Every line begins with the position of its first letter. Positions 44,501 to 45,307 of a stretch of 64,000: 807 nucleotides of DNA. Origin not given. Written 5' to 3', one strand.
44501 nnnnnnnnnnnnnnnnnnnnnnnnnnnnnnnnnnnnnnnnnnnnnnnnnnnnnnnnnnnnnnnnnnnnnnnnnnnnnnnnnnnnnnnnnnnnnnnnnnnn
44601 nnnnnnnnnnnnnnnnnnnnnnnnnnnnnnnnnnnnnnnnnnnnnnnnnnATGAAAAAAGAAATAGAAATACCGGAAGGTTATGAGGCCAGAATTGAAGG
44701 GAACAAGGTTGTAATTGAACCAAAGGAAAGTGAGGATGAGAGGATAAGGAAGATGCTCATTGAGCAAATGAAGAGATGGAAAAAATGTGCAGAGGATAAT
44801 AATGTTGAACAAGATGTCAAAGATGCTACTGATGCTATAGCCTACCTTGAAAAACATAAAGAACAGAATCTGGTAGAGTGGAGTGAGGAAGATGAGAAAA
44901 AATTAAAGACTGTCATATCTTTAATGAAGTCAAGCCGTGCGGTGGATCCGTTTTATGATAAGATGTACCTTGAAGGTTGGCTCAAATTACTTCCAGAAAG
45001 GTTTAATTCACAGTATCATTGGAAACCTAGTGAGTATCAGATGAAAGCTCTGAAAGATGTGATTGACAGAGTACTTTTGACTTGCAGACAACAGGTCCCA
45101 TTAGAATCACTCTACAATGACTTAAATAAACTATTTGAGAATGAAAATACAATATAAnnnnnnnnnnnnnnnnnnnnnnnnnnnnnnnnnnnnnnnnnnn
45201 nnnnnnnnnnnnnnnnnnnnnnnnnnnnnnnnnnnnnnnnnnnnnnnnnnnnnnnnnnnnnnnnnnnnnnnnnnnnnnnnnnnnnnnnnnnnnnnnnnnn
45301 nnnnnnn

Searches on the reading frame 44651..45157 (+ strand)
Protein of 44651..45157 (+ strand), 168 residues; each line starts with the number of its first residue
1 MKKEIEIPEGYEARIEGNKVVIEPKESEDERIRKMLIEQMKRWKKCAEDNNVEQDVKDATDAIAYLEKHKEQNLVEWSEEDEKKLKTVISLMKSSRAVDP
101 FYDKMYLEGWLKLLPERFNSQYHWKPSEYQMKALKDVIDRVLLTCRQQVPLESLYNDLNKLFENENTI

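Call 113: find_encoding_contigs(protein=window:44651-45157:+, flank=10000, max_places=3)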
Protein window:44651-45157:+ (168 aa): 4 contigs read that carry it; 3 places shown.
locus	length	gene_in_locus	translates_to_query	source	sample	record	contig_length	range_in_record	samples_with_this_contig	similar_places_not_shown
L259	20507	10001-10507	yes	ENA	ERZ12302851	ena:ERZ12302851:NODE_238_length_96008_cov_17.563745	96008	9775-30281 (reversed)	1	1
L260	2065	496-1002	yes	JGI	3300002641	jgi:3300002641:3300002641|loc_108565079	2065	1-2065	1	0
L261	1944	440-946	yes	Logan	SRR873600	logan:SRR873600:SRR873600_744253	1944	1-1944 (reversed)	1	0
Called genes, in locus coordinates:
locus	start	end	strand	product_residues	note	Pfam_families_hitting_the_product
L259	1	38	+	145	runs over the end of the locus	-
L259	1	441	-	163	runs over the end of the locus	-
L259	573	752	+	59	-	-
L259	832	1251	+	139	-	-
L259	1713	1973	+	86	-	-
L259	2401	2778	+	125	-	-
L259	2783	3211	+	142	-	-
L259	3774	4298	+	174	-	-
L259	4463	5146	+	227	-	-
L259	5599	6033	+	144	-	-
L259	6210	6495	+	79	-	-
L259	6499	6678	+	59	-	-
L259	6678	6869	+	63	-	-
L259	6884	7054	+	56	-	-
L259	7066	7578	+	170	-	-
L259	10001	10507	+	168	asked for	-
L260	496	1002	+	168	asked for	-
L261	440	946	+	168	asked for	-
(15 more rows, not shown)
